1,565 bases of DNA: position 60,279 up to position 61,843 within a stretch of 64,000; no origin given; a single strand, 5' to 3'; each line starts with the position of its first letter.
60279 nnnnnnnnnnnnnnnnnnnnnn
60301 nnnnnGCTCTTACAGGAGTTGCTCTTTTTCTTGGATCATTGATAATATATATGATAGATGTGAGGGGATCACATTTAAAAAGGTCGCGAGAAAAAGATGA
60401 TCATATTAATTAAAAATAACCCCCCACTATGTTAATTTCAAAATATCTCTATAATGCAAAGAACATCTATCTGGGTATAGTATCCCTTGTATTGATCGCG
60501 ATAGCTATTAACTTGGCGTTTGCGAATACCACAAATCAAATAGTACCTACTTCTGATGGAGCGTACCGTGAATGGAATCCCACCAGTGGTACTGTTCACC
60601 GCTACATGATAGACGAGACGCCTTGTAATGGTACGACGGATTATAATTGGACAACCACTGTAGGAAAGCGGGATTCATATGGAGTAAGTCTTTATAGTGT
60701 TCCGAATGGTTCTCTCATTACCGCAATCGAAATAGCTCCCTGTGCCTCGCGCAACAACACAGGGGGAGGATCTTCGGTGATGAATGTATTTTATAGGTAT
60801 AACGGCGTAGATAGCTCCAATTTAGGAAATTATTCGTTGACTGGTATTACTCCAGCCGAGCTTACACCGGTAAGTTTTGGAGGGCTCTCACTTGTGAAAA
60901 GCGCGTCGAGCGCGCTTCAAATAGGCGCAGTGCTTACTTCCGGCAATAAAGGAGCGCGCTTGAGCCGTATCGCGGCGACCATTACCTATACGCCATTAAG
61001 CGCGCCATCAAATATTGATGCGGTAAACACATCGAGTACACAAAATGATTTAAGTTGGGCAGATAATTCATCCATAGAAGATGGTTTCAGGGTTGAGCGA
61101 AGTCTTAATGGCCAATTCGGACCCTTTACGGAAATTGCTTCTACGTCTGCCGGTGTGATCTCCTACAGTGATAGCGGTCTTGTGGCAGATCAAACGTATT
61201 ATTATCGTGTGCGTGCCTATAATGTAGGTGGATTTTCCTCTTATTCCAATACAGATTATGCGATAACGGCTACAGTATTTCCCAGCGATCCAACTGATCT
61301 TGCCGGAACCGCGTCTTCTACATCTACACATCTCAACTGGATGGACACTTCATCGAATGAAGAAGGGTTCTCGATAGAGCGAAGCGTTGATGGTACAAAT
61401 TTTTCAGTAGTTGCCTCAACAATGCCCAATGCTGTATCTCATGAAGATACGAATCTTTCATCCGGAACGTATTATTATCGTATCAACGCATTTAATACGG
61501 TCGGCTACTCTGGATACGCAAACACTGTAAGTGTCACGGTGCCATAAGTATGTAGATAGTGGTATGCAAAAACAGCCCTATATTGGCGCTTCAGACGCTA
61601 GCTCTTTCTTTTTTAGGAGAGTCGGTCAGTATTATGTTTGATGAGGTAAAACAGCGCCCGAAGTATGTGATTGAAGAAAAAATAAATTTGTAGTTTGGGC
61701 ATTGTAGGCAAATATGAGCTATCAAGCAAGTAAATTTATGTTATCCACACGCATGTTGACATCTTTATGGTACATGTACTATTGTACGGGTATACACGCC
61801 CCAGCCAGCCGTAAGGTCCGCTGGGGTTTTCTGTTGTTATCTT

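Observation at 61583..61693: Synonymous-only diverged 3' fragment of a GT2 paralog downstream of the FN3 surface-protein gene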

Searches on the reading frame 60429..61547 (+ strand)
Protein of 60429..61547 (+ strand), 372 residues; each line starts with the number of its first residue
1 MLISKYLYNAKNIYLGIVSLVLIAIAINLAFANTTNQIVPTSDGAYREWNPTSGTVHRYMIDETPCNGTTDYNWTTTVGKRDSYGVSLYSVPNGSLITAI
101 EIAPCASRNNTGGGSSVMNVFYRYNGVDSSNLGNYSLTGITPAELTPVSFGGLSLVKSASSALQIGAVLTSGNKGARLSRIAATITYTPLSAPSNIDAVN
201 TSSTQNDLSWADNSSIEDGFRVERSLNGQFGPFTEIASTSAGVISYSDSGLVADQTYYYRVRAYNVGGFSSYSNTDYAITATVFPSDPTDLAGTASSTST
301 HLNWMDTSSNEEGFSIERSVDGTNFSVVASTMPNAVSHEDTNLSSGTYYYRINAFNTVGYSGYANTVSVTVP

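Call 6: search_protein_families(library=pfam, proteins=[window:60429-61547:+], max_evalue=0.01)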
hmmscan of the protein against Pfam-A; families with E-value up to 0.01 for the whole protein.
window:60429-61547:+ (372 aa): 2 families
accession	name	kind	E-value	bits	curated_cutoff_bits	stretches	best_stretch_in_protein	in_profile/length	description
PF00041.27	fn3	-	1.1e-09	38.8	25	1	191-274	1-79/84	Fibronectin type III domain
PF24489.1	Ig_J_second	-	0.00054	20.4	27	0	247-275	61-89/105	Tip attachment protein J second Ig-like domain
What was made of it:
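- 60429..61547 (+): FN3-domain surface or secreted protein gene (372 aa, N-terminal hydrophobic anchor). It lies between the intact GT2 and the relic. PF00041 (call 6).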

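Call 19: find_encoding_contigs(protein=window:60429-61547:+, flank=8000, max_places=10)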
Protein window:60429-61547:+ (372 aa): no gene with exactly this product is on record in the collection.

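Call 26: find_homologous_proteins(query=window:60429-61544:+, max_evalue=1e-10)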
Query window:60429-61544:+ (372 aa): 592 proteins with E <= 1e-10 among 8000 candidates; the best 120 are listed.
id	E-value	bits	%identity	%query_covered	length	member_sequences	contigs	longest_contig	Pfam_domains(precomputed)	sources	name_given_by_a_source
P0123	6.6e-236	800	100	100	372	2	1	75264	PF00041.28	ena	-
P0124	6.0e-168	577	52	98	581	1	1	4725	PF16655.13,PF01108.24,PF25788.3,PF24489.2,PF00041.28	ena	-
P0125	4.6e-160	551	49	96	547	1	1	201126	PF16655.13,PF25059.2,PF25788.3,PF24489.2,PF00041.28,PF16656.12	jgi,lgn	-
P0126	5.8e-156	537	49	93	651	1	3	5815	PF25059.2,PF25788.3,PF24489.2,PF25833.1,PF00041.28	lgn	-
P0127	8.7e-155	533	47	98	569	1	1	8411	PF01108.24,PF25059.2,PF25788.3,PF24489.2,PF25833.1,PF00041.28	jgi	jgi:hypothetical protein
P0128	1.1e-154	533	57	76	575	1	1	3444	PF25788.3,PF00041.28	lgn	-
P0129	5.2e-151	521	51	96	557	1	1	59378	PF16655.13,PF24489.2,PF00041.28,PF16656.12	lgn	-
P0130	8.5e-145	500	45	47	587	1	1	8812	PF16655.13,PF25059.2,PF25788.3,PF24489.2,PF25814.2,PF16723.12,PF00041.28,PF16656.12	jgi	jgi:fibronectin type 3 domain-containing protein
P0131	3.8e-144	498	51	90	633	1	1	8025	PF16655.13,PF25059.2,PF06486.17,PF24489.2,PF25833.1,PF25814.2,PF00041.28,PF16656.12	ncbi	-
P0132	1.0e-141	490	63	97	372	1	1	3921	PF01108.24,PF00041.28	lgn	-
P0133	4.1e-139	482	61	98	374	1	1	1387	PF01108.24,PF24489.2,PF00041.28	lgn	-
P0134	9.1e-139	481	62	98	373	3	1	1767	PF00041.28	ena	-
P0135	1.1e-138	480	62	99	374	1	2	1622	PF24489.2,PF00041.28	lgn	-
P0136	1.9e-138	479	62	98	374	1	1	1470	PF16655.13,PF00041.28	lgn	-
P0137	1.1e-136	474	59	99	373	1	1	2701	PF24489.2,PF00041.28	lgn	-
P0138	1.8e-136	473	60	100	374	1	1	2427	PF01108.24,PF24489.2,PF00041.28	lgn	-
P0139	2.0e-136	473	61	100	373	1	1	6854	PF00041.28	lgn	-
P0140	4.3e-136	472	52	95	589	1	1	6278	PF00041.28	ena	-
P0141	1.7e-134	466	59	100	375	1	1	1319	PF00041.28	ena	-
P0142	1.9e-134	466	58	100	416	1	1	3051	PF16655.13,PF00041.28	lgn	-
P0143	4.9e-134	465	61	96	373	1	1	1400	PF00041.28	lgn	-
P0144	1.2e-133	464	46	99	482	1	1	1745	PF16655.13,PF24489.2,PF00041.28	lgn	-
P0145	1.3e-133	464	60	100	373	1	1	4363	PF00041.28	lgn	-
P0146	3.0e-133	462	53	95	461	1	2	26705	PF16655.13,PF25059.2,PF25788.3,PF24489.2,PF00041.28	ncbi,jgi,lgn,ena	-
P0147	3.5e-133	462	59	99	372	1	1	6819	PF25788.3,PF24489.2,PF00041.28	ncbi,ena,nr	ncbi:MAG: VCBS repeat-containing protein [Parcubacteria group bacterium Gr01-1014_66]|nr:MAG: VCBS r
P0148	1.1e-131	457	47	48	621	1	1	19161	PF16655.13,PF25059.2,PF21200.3,PF23376.2,PF22633.4,PF25788.3,PF24489.2,PF00041.28,PF28482.1,PF16656.12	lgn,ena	-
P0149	1.4e-131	457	59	100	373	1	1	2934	PF01108.24,PF24489.2,PF00041.28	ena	-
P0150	4.1e-131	455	57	99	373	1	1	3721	PF16655.13,PF00041.28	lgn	-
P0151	3.8e-130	452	59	100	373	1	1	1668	PF00041.28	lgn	-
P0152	6.7e-130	451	56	100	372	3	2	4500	PF00041.28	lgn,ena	-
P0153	1.1e-129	451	37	76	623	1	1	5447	PF16655.13,PF21200.3,PF22633.4,PF25788.3,PF25814.2,PF00041.28,PF23909.2,PF00082.28,PF16656.12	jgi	-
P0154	2.1e-129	450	48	97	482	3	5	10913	PF16655.13,PF00041.28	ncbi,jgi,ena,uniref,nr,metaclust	ncbi:MAG: hypothetical protein A3J46_04505 [Candidatus Yanofskybacteria bacterium RIFCSPHIGHO2_02_FU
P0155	7.4e-129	448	58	100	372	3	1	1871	PF00041.28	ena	-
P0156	3.2e-128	446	57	98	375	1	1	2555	PF24489.2,PF00041.28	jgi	jgi:hypothetical protein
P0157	4.9e-128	445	49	93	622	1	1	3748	PF00041.28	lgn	-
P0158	6.6e-128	445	61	92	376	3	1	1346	PF00041.28,PF16656.12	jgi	-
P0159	1.4e-127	444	58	100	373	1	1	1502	PF00041.28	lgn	-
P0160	4.8e-126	439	41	60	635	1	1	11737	PF21605.4,PF16655.13,PF01108.24,PF25059.2,PF25788.3,PF24489.2,PF25833.1,PF00041.28,PF07833.17,PF16656.12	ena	-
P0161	1.5e-125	437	58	100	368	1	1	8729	PF24489.2,PF00041.28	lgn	-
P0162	3.4e-125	436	52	95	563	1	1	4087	PF00041.28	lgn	-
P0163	1.0e-123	431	53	88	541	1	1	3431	PF01108.24,PF26586.1,PF00041.28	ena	-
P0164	1.5e-123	431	56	99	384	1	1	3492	PF24489.2,PF00041.28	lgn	-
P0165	3.7e-123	429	56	98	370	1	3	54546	PF24489.2,PF00041.28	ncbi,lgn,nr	ncbi:MAG: fibronectin type III domain-containing protein [Candidatus Niyogibacteria bacterium]|nr:fi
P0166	5.3e-123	429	49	96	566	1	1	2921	PF24489.2,PF00041.28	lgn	-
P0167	5.6e-123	429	58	96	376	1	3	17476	PF00041.28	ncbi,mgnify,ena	ncbi:MAG: fibronectin type III domain-containing protein [Patescibacteria group bacterium]|mgnify:CR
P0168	7.7e-123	428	52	95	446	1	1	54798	PF00041.28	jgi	jgi:hypothetical protein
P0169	3.3e-122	426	49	98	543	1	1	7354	PF25833.1,PF00041.28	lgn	-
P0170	1.2e-121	424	50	99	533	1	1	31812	PF01108.24,PF24421.2,PF00041.28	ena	-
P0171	1.3e-121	424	49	96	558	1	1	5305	PF25059.2,PF25833.1,PF00041.28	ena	-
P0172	1.5e-121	424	51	94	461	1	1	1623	PF25833.1,PF00041.28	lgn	-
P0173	5.7e-120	419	53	94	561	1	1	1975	PF25059.2,PF25788.3,PF00041.28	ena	-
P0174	6.2e-120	419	55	95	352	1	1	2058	PF00041.28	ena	-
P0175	3.7e-119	416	56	97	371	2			PF24489.2,PF00041.28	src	-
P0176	2.3e-118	413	53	92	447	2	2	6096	PF16655.13,PF01108.24,PF25059.2,PF25788.3,PF24489.2,PF00041.28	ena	-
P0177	2.7e-118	413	55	96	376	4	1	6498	PF24489.2,PF00041.28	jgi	-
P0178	7.2e-118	412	55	96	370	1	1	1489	PF00041.28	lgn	-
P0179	1.9e-117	410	41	60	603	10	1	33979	PF21605.4,PF16655.13,PF01108.24,PF25059.2,PF22633.4,PF25788.3,PF24489.2,PF25833.1,PF25814.2,PF00041.28,PF16656.12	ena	-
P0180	2.4e-117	410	48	98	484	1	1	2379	PF00041.28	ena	-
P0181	3.4e-116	406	48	97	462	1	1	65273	PF00041.28,PF16656.12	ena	-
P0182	1.4e-115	404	50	96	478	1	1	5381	PF00041.28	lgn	-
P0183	6.8e-115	402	55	97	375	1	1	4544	PF24489.2,PF25833.1,PF00041.28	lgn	-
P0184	2.2e-114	400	47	95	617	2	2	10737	PF25833.1,PF00041.28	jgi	jgi:hypothetical protein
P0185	5.7e-114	399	52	97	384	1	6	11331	PF00041.28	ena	-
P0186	5.7e-114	399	52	97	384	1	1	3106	PF00041.28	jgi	-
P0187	6.6e-114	399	47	95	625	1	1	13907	PF09244.18,PF22633.4,PF00041.28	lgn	-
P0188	9.1e-114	398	59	69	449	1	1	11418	PF00041.28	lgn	-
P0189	1.7e-113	397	52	91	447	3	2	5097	PF24489.2,PF00041.28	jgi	jgi:predicted phage tail protein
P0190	1.8e-113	397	46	95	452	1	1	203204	PF00041.28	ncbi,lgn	ncbi:MAG: fibronectin type III domain-containing protein [Candidatus Peribacteraceae bacterium]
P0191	4.1e-113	396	56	96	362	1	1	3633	PF24489.2,PF00041.28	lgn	-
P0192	9.0e-113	395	49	92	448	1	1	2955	PF00041.28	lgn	-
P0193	9.6e-113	395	52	99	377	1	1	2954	PF21200.3,PF00041.28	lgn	-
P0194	1.3e-112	395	42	52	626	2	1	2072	PF21605.4,PF16655.13,PF01108.24,PF25059.2,PF23376.2,PF25788.3,PF24489.2,PF25814.2,PF16656.12,PF25833.1,PF00041.28,PF07833.17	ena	-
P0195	2.2e-112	394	54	95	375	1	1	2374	PF24489.2,PF00041.28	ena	-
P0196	1.5e-111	391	57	91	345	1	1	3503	PF00041.28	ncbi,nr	ncbi:MAG: fibronectin type III domain-containing protein [bacterium]|nr:fibronectin type III domain-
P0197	1.2e-110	388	54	90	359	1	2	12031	PF00041.28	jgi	jgi:hypothetical protein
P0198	7.5e-110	385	49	94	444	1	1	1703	PF00041.28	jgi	jgi:hypothetical protein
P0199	7.5e-110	385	53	96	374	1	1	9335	PF24489.2,PF00041.28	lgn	-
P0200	1.3e-107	378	51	98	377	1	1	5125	PF00041.28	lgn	-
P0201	1.7e-107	378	58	45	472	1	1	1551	PF24489.2,PF00041.28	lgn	-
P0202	2.5e-107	377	50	93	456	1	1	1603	PF00041.28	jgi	jgi:hypothetical protein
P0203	5.2e-106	373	49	96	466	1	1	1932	PF25059.2,PF00041.28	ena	-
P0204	1.0e-105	372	51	97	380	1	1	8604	PF24489.2,PF00041.28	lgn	-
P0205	1.6e-105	371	44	95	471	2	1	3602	PF00041.28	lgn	-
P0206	2.5e-105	371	51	89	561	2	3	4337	PF21200.3,PF24489.2,PF00041.28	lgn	-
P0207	3.0e-105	370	48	98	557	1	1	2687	PF25788.3,PF24489.2,PF25833.1,PF00041.28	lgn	-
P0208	5.5e-105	369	52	91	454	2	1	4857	PF25059.2,PF25833.1,PF00041.28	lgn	-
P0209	5.8e-105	369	54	92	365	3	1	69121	PF21200.3,PF00041.28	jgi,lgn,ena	-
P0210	1.0e-104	369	53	97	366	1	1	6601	PF24489.2,PF00041.28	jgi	jgi:hypothetical protein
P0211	4.3e-104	367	45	53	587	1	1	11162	PF21605.4,PF16655.13,PF01108.24,PF21200.3,PF22633.4,PF25788.3,PF24489.2,PF25814.2,PF00041.28,PF16656.12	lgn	-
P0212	7.9e-104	366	48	96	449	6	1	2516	PF00041.28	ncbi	-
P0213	3.4e-103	364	50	91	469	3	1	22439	PF00041.28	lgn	-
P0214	1.8e-102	361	55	84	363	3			PF00041.28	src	-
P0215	2.6e-102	361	53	97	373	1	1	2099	PF25059.2,PF24489.2,PF25833.1,PF00041.28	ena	-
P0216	3.2e-102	360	50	99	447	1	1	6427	PF26586.1,PF00041.28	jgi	jgi:hypothetical protein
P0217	1.2e-101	359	51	91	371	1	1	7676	PF00041.28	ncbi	-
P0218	3.8e-101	357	52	98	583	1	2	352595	PF25833.1,PF00041.28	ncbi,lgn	-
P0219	4.6e-101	357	50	97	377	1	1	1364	PF01108.24,PF25059.2,PF24489.2,PF00041.28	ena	-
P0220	7.1e-101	356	57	52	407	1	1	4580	PF16655.13,PF24489.2,PF00041.28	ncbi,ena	-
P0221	1.6e-100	355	51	100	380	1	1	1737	PF00041.28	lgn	-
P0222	5.3e-100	353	46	95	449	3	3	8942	PF26586.1,PF00041.28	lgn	-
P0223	5.4e-100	353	50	96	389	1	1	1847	PF00041.28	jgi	jgi:hypothetical protein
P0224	7.4e-100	353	45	94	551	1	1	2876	PF00041.28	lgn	-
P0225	2.8e-99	351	53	92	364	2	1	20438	PF00041.28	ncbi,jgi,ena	-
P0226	4.1e-99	350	54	92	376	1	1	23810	PF00041.28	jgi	jgi:Fibronectin type III domain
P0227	1.2e-98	349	50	97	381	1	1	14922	PF00041.28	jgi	jgi:hypothetical protein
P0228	5.5e-98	346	54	90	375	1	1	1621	PF00041.28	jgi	jgi:hypothetical protein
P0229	6.2e-98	346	50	96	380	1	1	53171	PF00041.28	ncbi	-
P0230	1.4e-97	345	48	93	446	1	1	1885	PF00041.28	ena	-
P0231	1.8e-97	345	48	97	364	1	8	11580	PF00041.28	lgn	-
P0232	3.2e-97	344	42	51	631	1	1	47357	PF16655.13,PF25059.2,PF21200.3,PF23376.2,PF25788.3,PF24489.2,PF25833.1,PF00041.28,PF16656.12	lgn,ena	-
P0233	3.5e-96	341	42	95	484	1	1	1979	PF00041.28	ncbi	-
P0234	1.4e-95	339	48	97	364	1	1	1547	PF00041.28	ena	-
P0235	3.7e-95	337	46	48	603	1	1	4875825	PF16655.13,PF01108.24,PF25059.2,PF25788.3,PF24489.2,PF25814.2,PF00041.28,PF16656.12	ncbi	ncbi:MAG: fibronectin type III domain-containing protein, partial [Armatimonadota bacterium]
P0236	4.8e-95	337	46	47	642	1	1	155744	PF24928.1,PF16655.13,PF01108.24,PF25059.2,PF07691.18,PF05848.18,PF25788.3,PF24489.2,PF00041.28,PF16656.12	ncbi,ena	-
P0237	2.4e-94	334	51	92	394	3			PF05662.20,PF00041.28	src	-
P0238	3.5e-94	334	49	97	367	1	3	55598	PF00041.28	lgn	-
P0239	4.7e-94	334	50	92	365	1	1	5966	PF00041.28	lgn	-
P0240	5.8e-94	333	50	92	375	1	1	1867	PF00041.28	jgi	jgi:hypothetical protein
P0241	6.2e-94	333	46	94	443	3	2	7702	PF00041.28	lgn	-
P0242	2.0e-93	331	43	74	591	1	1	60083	PF00041.28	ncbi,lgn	-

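Call 29: find_encoding_contigs(protein=P0139, flank=5000, max_places=3)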
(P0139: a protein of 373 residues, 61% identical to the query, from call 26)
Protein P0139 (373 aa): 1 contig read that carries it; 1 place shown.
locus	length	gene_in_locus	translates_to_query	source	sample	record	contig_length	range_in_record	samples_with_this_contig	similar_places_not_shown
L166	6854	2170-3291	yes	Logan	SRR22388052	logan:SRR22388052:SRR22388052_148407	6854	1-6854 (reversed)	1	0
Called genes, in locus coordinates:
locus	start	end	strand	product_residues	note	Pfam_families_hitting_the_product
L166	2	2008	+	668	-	?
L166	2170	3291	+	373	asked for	PF00041:fn3 (weak)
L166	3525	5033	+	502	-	PF00117:GATase, PF07722:Peptidase_C26 (weak), PF00733:Asn_synthase (faint), PF02540:NAD_synthase (weak), PF24167:DUF7411 (weak), PF00958:GMP_synt_C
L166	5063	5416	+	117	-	-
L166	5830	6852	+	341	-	?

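Call 30: find_encoding_contigs(protein=P0147, flank=5000, max_places=3)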
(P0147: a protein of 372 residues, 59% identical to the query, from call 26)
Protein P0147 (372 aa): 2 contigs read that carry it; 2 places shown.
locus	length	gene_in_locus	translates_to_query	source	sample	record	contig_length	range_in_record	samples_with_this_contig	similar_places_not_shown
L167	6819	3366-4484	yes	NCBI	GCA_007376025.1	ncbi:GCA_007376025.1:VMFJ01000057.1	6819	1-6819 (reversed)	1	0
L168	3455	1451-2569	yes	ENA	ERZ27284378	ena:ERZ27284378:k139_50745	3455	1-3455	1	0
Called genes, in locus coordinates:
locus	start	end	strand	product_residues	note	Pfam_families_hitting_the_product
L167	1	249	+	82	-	?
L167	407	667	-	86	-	PF15738:YafQ_toxin (weak)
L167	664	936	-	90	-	PF04221:RelB (weak)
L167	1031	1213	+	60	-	-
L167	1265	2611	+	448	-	PF01743:PolyA_pol, PF12627:PolyA_pol_RNAbd, PF01966:HD, PF13735:tRNA_NucTran2_2 (weak)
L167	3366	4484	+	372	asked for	PF00041:fn3 (faint), PF24489:Ig_J_second (faint), PF25788:Ig_Rha78A_N (faint)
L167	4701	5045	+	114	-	-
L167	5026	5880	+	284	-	-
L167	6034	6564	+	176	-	PF01931:NTPase_I-T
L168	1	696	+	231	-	?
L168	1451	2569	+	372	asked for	PF00041:fn3 (faint), PF24489:Ig_J_second (faint), PF25788:Ig_Rha78A_N (faint)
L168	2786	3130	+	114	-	-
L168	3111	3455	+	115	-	?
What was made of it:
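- Both come from ERZ27284378, which also contains a gene identical to one in a sister MAG, Gr01-1014_66 (call 30).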

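Call 31: find_encoding_contigs(protein=P0132, flank=5000, max_places=3)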
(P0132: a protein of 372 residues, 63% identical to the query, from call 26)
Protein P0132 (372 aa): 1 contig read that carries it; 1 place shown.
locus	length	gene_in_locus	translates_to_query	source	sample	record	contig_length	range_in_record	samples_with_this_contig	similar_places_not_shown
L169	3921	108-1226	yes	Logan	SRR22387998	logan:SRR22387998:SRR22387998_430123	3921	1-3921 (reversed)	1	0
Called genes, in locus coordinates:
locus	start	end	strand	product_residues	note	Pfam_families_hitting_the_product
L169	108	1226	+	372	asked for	PF01108:Tissue_fac (faint), PF00041:fn3 (weak)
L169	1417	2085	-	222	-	-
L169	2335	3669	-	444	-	PF01145:Band_7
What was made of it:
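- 60429..61547 (+): It belongs to a large CPR family at 55-63% identity found in unrelated genomic contexts (calls 26, 29-31).
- FN3 homologs occur in many unrelated contexts, as a mobile gene might (calls 29-31).
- Tried and rejected: GT2-FN3 donor arrangement: three FN3 homolog contexts were unrelated to GT2 (calls 29-31).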

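Call 35: search_protein_families(library=ncbifam, proteins=[window:60429-61544:+], max_evalue=0.001)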
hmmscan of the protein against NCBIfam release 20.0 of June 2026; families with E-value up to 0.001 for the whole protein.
window:60429-61544:+ (372 aa): 0 families

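Call 45: list_cluster_members(proteins=[P0123, P0001, P0121])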
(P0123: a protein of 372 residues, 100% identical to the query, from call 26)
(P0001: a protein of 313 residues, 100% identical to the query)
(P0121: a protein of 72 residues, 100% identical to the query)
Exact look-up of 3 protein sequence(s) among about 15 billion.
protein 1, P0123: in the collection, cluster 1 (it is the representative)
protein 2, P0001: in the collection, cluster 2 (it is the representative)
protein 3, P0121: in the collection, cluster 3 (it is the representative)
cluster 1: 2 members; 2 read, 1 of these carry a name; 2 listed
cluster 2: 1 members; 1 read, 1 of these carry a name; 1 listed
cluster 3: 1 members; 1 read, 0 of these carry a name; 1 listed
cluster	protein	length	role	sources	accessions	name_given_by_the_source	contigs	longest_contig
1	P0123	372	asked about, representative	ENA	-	-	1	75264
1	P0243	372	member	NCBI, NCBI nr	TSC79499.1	MAG: VCBS repeat-containing protein [Parcubacteria group bacterium Gr01-1014_29]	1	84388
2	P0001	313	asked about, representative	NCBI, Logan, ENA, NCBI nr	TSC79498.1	MAG: NAD-dependent epimerase/dehydratase [Parcubacteria group bacterium Gr01-1014_29]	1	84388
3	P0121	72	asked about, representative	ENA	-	-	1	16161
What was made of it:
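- Tried and rejected: The second member of the FN3 cluster is just the NCBI copy (call 45).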

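Call 48: find_related_loci(query=window:60429-61544:+, collection=viral_contigs, flank=4000)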
Query window:60429-61544:+ (372 aa) in viral_contigs; peptide patterns used: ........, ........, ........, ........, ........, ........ (x = any residue, [..] = any of these).
12 stretches matched a pattern, but none encodes a relative of the query by tblastn (E <= 1e-3).

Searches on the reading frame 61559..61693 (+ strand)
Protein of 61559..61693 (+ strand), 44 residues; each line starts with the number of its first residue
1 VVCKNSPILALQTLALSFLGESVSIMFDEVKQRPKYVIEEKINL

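Call 6: search_protein_families(library=pfam, proteins=[window:61559-61693:+], max_evalue=0.01)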
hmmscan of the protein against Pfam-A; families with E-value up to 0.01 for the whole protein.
window:61559-61693:+ (44 aa): 0 families

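Call 38: find_encoding_contigs(protein=window:61559-61693:+, flank=4000, max_places=6)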
Protein window:61559-61693:+ (44 aa): no gene with exactly this product is on record in the collection.
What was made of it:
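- Tried and rejected: Third assembly of the junction: look-ups of the 44-aa ORF and of the window's FN3 protein found nothing on record (calls 19, 38).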
